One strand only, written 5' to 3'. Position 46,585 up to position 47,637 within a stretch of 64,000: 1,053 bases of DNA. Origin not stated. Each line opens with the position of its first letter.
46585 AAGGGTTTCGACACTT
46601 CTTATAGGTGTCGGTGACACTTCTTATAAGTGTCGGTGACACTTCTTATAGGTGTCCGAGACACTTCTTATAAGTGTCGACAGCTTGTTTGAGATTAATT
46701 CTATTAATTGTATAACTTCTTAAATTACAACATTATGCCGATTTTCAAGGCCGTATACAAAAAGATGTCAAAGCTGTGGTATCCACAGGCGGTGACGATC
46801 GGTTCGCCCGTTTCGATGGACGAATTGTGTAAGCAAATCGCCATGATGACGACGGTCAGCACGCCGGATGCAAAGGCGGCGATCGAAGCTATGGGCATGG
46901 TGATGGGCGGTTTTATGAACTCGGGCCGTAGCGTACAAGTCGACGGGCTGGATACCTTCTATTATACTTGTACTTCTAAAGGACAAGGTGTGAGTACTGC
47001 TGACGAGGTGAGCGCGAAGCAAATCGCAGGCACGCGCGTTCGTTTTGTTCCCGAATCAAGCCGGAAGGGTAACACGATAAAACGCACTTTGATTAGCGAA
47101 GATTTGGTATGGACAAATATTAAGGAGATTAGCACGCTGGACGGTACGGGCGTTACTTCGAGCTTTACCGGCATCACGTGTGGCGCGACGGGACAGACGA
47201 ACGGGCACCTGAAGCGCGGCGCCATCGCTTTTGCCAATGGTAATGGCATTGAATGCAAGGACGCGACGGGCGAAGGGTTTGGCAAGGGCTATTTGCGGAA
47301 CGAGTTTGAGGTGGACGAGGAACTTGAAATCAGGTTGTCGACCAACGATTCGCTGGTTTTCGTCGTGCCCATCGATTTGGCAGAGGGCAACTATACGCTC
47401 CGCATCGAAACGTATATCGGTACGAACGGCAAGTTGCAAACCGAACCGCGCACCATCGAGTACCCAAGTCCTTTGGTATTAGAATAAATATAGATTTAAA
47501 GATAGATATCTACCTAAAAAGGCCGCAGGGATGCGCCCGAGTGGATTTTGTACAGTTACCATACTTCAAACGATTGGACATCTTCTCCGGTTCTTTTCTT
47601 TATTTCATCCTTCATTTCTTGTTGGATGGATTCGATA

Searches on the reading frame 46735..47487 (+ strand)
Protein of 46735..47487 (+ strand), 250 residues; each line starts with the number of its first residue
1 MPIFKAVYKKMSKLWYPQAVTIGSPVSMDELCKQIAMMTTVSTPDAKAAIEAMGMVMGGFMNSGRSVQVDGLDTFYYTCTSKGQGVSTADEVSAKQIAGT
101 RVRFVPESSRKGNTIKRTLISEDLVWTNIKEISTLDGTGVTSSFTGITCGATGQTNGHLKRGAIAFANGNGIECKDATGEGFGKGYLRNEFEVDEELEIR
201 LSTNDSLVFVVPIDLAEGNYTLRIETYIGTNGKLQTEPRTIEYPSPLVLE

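Call 10: search_protein_families(library=pfam, proteins=[window:46735-47487:+], max_evalue=0.01)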
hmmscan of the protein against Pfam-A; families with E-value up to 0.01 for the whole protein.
window:46735-47487:+ (250 aa): 3 families
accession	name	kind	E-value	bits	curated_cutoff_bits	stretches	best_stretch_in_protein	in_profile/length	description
PF18291.6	HU-HIG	-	2.2e-14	54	26.2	1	13-114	20-118/125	HU domain fused to wHTH, Ig, or Glycine-rich motif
PF14734.12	DUF4469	-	1.8e-08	34.6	22.6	1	148-241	5-100/101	Domain of unknown function (DUF4469) with IG-like fold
PF00216.26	Bac_DNA_binding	-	0.002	18.8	22.4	1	29-108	4-83/90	Bacterial DNA-binding protein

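Call 14: find_encoding_contigs(protein=window:46735-47487:+, flank=6000, max_places=10)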
Protein window:46735-47487:+ (250 aa): 11 contigs read that carry it; 3 places shown.
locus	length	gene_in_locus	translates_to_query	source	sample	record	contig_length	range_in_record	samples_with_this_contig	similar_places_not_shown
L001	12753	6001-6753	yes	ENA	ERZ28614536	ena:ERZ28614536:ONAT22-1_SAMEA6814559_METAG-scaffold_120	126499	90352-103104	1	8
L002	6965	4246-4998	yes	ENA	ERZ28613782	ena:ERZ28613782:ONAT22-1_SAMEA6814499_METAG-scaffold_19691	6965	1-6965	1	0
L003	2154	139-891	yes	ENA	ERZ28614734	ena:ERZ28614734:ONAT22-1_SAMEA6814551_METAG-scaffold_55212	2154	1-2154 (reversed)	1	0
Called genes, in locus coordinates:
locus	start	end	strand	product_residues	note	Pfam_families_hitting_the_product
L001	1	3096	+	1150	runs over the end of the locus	PF13620:CarboxypepD_reg, PF13715:CarbopepD_reg_2, PF07715:Plug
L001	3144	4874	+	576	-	PF12741:SusD-like, PF12771:SusD-like_2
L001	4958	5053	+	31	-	-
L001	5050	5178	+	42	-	-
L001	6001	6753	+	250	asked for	PF18291:HU-HIG, PF14734:DUF4469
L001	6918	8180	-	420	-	-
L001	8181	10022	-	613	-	PF03993:DUF349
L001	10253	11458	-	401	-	PF16656:Pur_ac_phosph_N (weak), PF00149:Metallophos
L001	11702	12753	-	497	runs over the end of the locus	PF14322:SusD-like_3, PF07980:SusD_RagB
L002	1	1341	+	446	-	?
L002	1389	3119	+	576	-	PF12741:SusD-like, PF12771:SusD-like_2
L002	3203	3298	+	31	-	-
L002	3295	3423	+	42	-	-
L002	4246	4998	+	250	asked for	PF18291:HU-HIG, PF14734:DUF4469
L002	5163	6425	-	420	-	-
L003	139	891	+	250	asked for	PF18291:HU-HIG, PF14734:DUF4469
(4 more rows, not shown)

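Call 15: find_homologous_proteins(query=window:46735-47487:+, max_evalue=0.00001)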
Query window:46735-47487:+ (250 aa): 52 proteins with E <= 0.00001 among 290 candidates.
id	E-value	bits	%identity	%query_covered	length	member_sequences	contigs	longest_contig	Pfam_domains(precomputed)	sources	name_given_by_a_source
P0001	2.7e-159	546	98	100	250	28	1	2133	PF18291.7,PF14734.13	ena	-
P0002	2.5e-147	507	89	100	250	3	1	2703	PF18291.7,PF14734.13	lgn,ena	-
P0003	4.6e-146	503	89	100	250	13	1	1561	PF18291.7,PF14734.13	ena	-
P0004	1.2e-145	501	89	100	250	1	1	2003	PF18291.7,PF14734.13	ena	-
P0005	3.1e-145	500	89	100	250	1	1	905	PF18291.7,PF14734.13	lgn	-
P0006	3.3e-145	500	89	100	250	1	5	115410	PF18291.7,PF14734.13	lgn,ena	-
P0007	8.0e-137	472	85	100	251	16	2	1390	PF18291.7,PF14734.13,PF00216.27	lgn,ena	-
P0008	7.6e-133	459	82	100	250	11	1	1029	PF18291.7,PF14734.13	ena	-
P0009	5.0e-110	385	81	89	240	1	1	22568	PF18291.7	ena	-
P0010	3.8e-92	326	85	69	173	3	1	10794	PF18291.7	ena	-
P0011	2.3e-67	245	79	54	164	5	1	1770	PF18291.7,PF00216.27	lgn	-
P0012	2.0e-66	242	77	56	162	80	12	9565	PF18291.7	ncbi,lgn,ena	-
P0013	3.9e-65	238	77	56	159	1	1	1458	PF18291.7,PF00216.27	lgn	-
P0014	6.3e-65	237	72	54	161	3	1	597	PF18291.7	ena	-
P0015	4.1e-64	234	72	58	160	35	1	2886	PF18291.7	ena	-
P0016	4.6e-64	234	73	54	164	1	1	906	PF18291.7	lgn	-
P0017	7.4e-64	234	71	57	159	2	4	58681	PF18291.7,PF00216.27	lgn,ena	-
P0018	1.2e-63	233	71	58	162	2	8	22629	PF18291.7,PF00216.27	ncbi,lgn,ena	-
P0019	1.3e-63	233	99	46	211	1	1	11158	PF18291.7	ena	-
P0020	3.1e-63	232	73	53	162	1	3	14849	PF18291.7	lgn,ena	-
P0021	3.4e-63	231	73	54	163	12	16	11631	PF18291.7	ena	-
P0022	8.8e-63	230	71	54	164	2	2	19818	PF18291.7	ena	-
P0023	2.4e-62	229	74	56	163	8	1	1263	PF18291.7,PF00216.27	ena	-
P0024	1.2e-58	217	48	97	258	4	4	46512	PF18291.7,PF14734.13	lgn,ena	-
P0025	1.6e-58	216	71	56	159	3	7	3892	PF18291.7,PF00216.27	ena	-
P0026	1.9e-58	216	68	57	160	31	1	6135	PF18291.7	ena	-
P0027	3.5e-58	215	67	56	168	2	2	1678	PF18291.7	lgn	-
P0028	1.5e-56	210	64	54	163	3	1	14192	PF18291.7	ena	-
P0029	3.8e-56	208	64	54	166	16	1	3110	PF18291.7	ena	-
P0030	2.1e-55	206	65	56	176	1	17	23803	PF18291.7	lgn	-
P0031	6.8e-55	204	61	63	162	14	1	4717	PF18291.7,PF00216.27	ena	-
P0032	7.8e-55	204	64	55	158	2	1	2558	PF18291.7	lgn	-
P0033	2.4e-54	202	62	53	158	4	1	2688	PF18291.7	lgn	-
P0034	8.9e-54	201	66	56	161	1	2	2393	PF18291.7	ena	-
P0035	9.7e-54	201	64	57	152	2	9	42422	PF18291.7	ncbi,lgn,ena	-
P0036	9.8e-54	200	64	54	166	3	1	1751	PF18291.7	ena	-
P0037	2.4e-53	199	63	56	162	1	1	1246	PF18291.7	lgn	-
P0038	4.1e-53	198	62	56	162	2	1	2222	PF18291.7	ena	-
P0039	1.2e-52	197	64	54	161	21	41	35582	PF18291.7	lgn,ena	-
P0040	3.4e-52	195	70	51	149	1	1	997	PF18291.7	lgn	-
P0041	8.9e-52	194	75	49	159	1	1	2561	PF18291.7,PF00216.27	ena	-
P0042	6.1e-51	191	74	48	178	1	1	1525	PF18291.7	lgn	-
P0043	2.1e-50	190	66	51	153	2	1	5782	PF18291.7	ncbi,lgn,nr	ncbi:MAG: DNA-binding protein [Bacteroides sp.]|nr:DNA-binding protein [Bacteroides sp.]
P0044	3.0e-50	189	73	48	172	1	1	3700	PF18291.7,PF00216.27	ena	-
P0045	3.2e-49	186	74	47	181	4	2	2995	PF18291.7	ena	-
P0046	1.7e-48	183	59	63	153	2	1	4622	PF18291.7,PF00216.27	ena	-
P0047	2.5e-48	183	65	49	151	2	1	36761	PF18291.7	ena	-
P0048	4.8e-47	179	73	46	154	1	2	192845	PF18291.7,PF00216.27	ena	-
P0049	1.2e-46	177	72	44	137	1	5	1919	PF18291.7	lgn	-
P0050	2.2e-35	140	56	48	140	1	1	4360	PF18291.7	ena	-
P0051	1.8e-32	131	49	52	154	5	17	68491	PF18291.7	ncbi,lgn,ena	-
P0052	5.8e-11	60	42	38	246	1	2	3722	PF14848.12,PF14734.13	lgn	-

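Call 19: find_related_loci(query=window:46735-47487:+, collection=genome_contigs, flank=4000)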
Query window:46735-47487:+ (250 aa) in genome_contigs; peptide patterns used: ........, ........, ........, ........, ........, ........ (x = any residue, [..] = any of these).
182 stretches matched a pattern; 9 encode a relative of the query (tblastn E <= 1e-3); 9 distinct loci.
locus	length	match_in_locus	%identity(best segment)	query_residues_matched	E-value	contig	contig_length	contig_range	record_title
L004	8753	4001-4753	87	1-250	3e-148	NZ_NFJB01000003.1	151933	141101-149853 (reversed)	Parabacteroides sp. An277 An277_contig_3, whole genome shotgun sequence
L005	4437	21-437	79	1-139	9e-74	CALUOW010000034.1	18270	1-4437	MAG: uncultured Bacteroides sp. isolate BRZ_SL__bin118 genome assembly, contig: BRZ_SL__NODE_4701_length_18270_cov_10.67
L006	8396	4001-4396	48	1-130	4e-39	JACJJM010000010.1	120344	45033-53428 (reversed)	Phocaeicola coprophilus strain An818 An818_NODE_10_length_120344_cov_69.4832, whole genome shotgun sequence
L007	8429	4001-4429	45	1-138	1e-37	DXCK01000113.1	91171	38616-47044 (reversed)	MAG TPA_asm: Candidatus Bacteroides merdipullorum isolate ChiHjej12B11-24981 ChiHjej12B11M5__C365474_L91171_SAMN08009878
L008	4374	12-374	51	15-134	2e-36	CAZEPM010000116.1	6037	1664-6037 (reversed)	MAG TPA_asm: uncultured Bacteroides sp. isolate SRP141132_co3_15 genome assembly, contig: NODE_13145_length_6037_cov_16.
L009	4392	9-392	48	1-126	1e-36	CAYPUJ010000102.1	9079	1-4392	MAG TPA_asm: uncultured Bacteroides sp. isolate SRP141132_co1_111 genome assembly, contig: NODE_6514_length_9079_cov_84.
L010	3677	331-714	44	1-126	4e-35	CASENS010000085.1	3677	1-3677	uncultured Bacteroides sp. isolate SI.A95.metabat-bins.97 genome assembly, contig: SI.A95.metabat-bins.97.fa_k141_280784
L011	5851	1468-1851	43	1-126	5e-34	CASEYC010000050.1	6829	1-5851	uncultured Bacteroides sp. isolate SI.A54.metabat-bins.194 genome assembly, contig: SI.A54.metabat-bins.194.fa_k141_1353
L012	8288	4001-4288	34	13-111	6e-8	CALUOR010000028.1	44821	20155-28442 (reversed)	MAG: uncultured Bacteroides sp. isolate BRZ_KF__bin27 genome assembly, contig: BRZ_KF__NODE_1188_length_44821_cov_21.326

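Call 28: find_encoding_contigs(protein=P0006, flank=4000, max_places=4)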
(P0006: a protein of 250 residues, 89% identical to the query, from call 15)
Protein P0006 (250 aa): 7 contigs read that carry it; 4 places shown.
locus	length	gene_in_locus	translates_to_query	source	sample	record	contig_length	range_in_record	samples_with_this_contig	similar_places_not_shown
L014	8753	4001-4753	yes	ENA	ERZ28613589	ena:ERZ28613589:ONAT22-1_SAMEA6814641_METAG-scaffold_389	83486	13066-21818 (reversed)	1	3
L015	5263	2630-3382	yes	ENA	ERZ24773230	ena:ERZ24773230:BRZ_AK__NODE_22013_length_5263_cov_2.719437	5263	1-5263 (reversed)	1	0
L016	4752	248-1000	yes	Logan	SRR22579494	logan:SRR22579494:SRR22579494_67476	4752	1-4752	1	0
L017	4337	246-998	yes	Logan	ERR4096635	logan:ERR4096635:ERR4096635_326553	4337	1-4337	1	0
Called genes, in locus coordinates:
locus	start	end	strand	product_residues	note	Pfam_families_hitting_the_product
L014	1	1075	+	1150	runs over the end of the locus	PF13620:CarboxypepD_reg, PF13715:CarbopepD_reg_2, PF07715:Plug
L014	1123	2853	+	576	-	PF12741:SusD-like, PF12771:SusD-like_2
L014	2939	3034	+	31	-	-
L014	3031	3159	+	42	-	-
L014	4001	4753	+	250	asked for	PF18291:HU-HIG, PF14734:DUF4469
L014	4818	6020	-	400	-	-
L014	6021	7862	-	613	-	PF03993:DUF349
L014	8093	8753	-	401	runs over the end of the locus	PF16656:Pur_ac_phosph_N (weak), PF00149:Metallophos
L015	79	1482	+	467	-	PF12741:SusD-like, PF12771:SusD-like_2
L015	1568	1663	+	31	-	-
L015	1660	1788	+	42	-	-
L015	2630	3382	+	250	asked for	PF18291:HU-HIG, PF14734:DUF4469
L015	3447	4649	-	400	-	-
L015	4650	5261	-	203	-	?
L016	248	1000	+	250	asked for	PF18291:HU-HIG, PF14734:DUF4469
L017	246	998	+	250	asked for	PF18291:HU-HIG, PF14734:DUF4469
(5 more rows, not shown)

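Call 29: find_encoding_contigs(protein=P0009, flank=4000, max_places=3)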
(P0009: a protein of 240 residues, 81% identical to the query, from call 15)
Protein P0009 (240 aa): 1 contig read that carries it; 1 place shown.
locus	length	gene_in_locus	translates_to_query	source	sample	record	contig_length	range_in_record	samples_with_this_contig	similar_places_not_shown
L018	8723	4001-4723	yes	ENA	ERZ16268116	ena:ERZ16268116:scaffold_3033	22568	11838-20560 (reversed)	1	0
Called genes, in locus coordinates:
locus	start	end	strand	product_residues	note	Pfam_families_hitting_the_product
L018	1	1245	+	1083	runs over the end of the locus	?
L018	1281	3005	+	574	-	PF12741:SusD-like, PF12771:SusD-like_2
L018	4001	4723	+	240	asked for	PF18291:HU-HIG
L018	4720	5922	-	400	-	-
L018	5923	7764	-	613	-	PF03993:DUF349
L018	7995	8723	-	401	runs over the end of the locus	PF16656:Pur_ac_phosph_N (weak), PF00149:Metallophos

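Call 30: find_encoding_contigs(protein=P0019, flank=4000, max_places=3)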
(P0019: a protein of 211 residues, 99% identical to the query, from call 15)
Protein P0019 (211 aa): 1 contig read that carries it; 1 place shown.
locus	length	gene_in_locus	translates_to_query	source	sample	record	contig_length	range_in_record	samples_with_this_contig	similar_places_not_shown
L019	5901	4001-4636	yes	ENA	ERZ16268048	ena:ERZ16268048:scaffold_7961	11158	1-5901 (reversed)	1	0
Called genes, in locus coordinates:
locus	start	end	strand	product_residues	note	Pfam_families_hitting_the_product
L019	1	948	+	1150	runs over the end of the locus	PF13620:CarboxypepD_reg, PF13715:CarbopepD_reg_2, PF07715:Plug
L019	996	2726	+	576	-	PF12741:SusD-like, PF12771:SusD-like_2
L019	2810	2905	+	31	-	-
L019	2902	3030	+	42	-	-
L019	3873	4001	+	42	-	-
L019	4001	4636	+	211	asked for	PF18291:HU-HIG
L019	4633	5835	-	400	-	-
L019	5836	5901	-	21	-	?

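Call 34: find_encoding_contigs(protein=P0024, flank=4000, max_places=4)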
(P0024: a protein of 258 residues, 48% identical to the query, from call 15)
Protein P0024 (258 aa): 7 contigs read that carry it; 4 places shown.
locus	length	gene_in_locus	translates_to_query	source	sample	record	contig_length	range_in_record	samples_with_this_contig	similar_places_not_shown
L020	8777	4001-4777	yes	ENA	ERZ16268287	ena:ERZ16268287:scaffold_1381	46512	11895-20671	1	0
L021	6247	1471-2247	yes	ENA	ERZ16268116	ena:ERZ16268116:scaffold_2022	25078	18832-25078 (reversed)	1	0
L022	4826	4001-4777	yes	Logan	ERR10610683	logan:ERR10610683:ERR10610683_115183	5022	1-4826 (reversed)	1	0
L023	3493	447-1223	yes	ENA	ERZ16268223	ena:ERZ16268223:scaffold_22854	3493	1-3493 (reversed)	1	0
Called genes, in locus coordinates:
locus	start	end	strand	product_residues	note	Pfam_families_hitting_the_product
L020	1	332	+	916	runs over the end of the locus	PF13620:CarboxypepD_reg (weak), PF13715:CarbopepD_reg_2, PF07715:Plug, PF14905:OMP_b-brl_3 (weak)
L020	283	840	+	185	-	-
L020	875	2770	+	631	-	PF12771:SusD-like_2, PF12741:SusD-like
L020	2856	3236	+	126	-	-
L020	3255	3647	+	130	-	-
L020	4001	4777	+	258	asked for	PF18291:HU-HIG, PF14734:DUF4469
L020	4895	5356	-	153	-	PF19666:DUF6169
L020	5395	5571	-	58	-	-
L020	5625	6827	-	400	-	-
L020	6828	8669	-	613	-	PF03993:DUF349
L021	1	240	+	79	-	?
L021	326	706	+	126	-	-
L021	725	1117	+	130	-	-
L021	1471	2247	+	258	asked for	PF18291:HU-HIG, PF14734:DUF4469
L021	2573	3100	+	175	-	PF13274:SocA_Panacea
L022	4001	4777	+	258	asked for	PF18291:HU-HIG, PF14734:DUF4469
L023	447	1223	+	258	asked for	PF18291:HU-HIG, PF14734:DUF4469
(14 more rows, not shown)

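Call 41: find_related_loci(query=A3, collection=viral_contigs, flank=1500)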
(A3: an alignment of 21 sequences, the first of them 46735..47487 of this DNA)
Query A3 (250 aa) in viral_contigs; peptide patterns used: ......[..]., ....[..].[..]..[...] (x = any residue, [..] = any of these).
17 stretches matched a pattern, but none encodes a relative of the query by tblastn (E <= 1e-3).

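Call 42: find_encoding_contigs(protein=P0039, flank=3000, max_places=3)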
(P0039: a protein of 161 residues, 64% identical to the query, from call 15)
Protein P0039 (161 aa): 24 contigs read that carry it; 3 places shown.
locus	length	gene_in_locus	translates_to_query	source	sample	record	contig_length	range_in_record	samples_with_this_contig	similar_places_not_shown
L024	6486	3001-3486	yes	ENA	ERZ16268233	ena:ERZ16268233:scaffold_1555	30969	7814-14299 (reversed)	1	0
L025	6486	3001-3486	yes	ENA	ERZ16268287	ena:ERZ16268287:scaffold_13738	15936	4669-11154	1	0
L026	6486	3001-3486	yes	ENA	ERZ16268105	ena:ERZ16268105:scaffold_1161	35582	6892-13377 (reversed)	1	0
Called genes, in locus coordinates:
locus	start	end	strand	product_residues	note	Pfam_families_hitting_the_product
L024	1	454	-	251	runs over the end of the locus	PF00005:ABC_tran, PF02463:SMC_N (faint)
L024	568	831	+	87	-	-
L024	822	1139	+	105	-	PF05016:ParE_toxin (weak)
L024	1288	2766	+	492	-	PF07581:Glug (faint)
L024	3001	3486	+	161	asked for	PF18291:HU-HIG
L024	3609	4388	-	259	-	PF00290:Trp_syntA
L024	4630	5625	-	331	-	PF02885:Glycos_trans_3N, PF00591:Glycos_transf_3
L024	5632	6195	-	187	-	PF00117:GATase, PF07722:Peptidase_C26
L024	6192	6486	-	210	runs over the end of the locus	PF00697:PRAI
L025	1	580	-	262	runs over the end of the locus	PF00005:ABC_tran, PF02463:SMC_N (faint)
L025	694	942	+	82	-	-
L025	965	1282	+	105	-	PF05016:ParE_toxin (weak)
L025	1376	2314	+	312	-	-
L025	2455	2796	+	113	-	PF07581:Glug (faint)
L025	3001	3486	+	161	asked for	PF18291:HU-HIG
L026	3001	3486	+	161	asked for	PF18291:HU-HIG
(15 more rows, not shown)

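Call 43: find_encoding_contigs(protein=P0051, flank=3000, max_places=3)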
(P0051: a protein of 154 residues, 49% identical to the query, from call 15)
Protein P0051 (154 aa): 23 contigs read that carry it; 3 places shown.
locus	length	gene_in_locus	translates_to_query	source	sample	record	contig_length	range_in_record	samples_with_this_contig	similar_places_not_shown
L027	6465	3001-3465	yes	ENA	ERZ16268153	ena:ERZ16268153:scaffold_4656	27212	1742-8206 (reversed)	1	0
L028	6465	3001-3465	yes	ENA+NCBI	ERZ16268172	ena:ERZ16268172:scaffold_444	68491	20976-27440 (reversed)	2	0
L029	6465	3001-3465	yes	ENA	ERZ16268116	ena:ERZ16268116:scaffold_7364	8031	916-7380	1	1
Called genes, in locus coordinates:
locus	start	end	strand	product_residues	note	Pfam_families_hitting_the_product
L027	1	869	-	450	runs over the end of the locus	PF01595:CNNM, PF00571:CBS (weak), PF03471:CorC_HlyC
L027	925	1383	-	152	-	PF00436:SSB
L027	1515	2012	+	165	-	PF14300:DMP19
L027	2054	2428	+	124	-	PF04237:YjbR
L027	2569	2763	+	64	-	-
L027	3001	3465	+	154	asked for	PF18291:HU-HIG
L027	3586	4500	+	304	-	PF02086:MethyltransfD12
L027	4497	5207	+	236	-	PF14090:HTH_39 (faint)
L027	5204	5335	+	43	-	-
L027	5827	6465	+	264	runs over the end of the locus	PF25137:ADH_Fe_C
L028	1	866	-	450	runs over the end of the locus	PF01595:CNNM, PF00571:CBS (weak), PF03471:CorC_HlyC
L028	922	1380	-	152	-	PF00436:SSB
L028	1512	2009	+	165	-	PF14300:DMP19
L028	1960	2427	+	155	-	PF04237:YjbR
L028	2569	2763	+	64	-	-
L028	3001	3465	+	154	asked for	PF18291:HU-HIG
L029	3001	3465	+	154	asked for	PF18291:HU-HIG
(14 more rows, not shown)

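Call 44: find_encoding_contigs(protein=P0035, flank=3000, max_places=3)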
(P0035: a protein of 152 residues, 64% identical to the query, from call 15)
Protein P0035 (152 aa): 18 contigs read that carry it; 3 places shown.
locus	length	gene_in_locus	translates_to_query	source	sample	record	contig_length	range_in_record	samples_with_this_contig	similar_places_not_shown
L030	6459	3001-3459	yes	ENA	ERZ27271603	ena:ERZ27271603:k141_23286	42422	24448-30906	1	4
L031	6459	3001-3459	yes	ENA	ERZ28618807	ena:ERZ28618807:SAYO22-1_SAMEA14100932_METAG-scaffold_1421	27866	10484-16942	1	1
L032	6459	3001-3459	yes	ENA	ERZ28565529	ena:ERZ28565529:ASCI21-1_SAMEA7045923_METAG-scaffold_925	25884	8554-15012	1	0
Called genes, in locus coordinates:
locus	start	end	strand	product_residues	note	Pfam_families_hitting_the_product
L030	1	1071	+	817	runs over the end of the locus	PF13807:GNVR, PF13614:AAA_31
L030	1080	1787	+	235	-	PF19567:CpsB_CapC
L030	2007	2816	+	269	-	PF27070:HTH_Rpn_C (weak)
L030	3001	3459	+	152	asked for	PF18291:HU-HIG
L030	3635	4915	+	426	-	PF03721:UDPG_MGDP_dh_N, PF00984:UDPG_MGDP_dh, PF03720:UDPG_MGDP_dh_C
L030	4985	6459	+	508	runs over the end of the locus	-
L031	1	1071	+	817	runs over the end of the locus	PF13807:GNVR, PF13614:AAA_31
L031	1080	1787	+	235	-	PF19567:CpsB_CapC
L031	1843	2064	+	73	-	-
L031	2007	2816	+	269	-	PF27070:HTH_Rpn_C (weak)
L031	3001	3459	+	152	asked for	PF18291:HU-HIG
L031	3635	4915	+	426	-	PF03721:UDPG_MGDP_dh_N, PF00984:UDPG_MGDP_dh, PF03720:UDPG_MGDP_dh_C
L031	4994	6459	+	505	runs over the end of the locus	-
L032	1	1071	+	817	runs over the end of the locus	PF13807:GNVR, PF13614:AAA_31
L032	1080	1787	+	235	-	PF19567:CpsB_CapC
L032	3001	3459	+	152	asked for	PF18291:HU-HIG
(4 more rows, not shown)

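Call 45: find_encoding_contigs(protein=P0017, flank=3000, max_places=3)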
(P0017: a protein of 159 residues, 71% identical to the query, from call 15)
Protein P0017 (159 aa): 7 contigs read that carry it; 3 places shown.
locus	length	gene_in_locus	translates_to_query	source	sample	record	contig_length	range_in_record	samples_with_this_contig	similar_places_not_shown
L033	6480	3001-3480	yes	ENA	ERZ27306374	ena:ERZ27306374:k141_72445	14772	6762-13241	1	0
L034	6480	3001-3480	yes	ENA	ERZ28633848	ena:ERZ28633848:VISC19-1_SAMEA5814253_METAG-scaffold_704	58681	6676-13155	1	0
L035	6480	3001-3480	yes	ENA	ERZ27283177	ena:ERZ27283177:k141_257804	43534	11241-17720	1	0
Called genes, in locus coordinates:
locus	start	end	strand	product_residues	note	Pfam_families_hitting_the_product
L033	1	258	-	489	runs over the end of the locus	PF00083:Sugar_tr, PF07690:MFS_1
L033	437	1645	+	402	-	PF07470:Glyco_hydro_88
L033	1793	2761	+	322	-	PF01095:Pectinesterase, PF13229:Beta_helix (weak)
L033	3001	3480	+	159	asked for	PF18291:HU-HIG, PF00216:Bac_DNA_binding (weak)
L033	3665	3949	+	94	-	PF10387:DUF2442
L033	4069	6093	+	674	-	PF03781:FGE-sulfatase, PF13088:BNR_2, PF24316:Tli3 (faint), PF02012:BNR (faint)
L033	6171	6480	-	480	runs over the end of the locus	PF00578:AhpC-TSA, PF08534:Redoxin, PF13905:Thioredoxin_8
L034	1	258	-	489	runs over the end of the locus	PF00083:Sugar_tr, PF07690:MFS_1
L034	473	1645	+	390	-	PF07470:Glyco_hydro_88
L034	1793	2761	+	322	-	PF01095:Pectinesterase, PF13229:Beta_helix (weak)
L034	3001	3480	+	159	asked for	PF18291:HU-HIG, PF00216:Bac_DNA_binding (weak)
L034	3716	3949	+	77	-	PF10387:DUF2442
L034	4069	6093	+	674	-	PF03781:FGE-sulfatase, PF13088:BNR_2, PF24316:Tli3 (faint), PF02012:BNR (faint)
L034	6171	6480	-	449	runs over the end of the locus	PF00578:AhpC-TSA, PF08534:Redoxin, PF13905:Thioredoxin_8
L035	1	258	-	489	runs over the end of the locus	PF00083:Sugar_tr, PF07690:MFS_1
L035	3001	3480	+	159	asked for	PF18291:HU-HIG, PF00216:Bac_DNA_binding (weak)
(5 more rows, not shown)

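Call 61: search_solved_structures(query=window:46735-47487:+, max_evalue=0.01)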
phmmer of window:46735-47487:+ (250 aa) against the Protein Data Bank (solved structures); distinct sequences matched with E-value up to 0.01: 0.

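Call 62: search_solved_structures(query=A3, max_evalue=1)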
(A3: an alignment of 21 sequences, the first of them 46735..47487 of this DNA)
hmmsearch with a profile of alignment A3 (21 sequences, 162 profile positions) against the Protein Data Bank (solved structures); distinct sequences matched with E-value up to 1: 19.
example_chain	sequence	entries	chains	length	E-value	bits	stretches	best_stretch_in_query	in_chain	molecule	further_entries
5lvt_A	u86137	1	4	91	1.5e-05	28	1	29-82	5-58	DNA-binding protein HU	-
5eka_A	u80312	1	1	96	6.5e-05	25.9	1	23-87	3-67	DNA-binding protein HU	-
4yey_A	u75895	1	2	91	0.00031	23.8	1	29-86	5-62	DNA-binding protein HU-alpha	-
6o8q_A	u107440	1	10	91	0.00034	23.6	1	30-86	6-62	DNA-binding protein HU-alpha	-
1mul_A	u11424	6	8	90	0.00035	23.6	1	30-86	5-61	DNA binding protein HU-alpha | DNA-binding protein HU-alpha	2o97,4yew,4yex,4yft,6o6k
6oaj_A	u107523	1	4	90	0.00049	23.1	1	30-86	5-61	DNA-binding protein HU-alpha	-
4yf0_A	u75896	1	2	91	0.0018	21.2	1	30-86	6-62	DNA-binding protein HU-alpha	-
4yfh_A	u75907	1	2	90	0.0019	21.2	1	30-86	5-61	DNA-binding protein HU-alpha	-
3rhi_A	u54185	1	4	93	0.0019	21.2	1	27-82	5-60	DNA-binding protein HU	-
1hue_A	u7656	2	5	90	0.0036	20.3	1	29-86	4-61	HU PROTEIN | PROTEIN HU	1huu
5fbm_A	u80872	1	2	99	0.0043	20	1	29-86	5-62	DNA-binding protein HU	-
8flj_F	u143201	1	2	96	0.057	16.4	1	25-79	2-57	Integration host factor subunit beta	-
6n2l_A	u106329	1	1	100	0.058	16.4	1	27-90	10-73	Histone family protein DNA-binding protein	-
1p51_A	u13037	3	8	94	0.068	16.1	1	29-86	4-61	DNA-binding protein HU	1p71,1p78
1b8z_A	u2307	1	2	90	0.083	15.9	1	28-89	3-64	PROTEIN (HISTONELIKE PROTEIN HU)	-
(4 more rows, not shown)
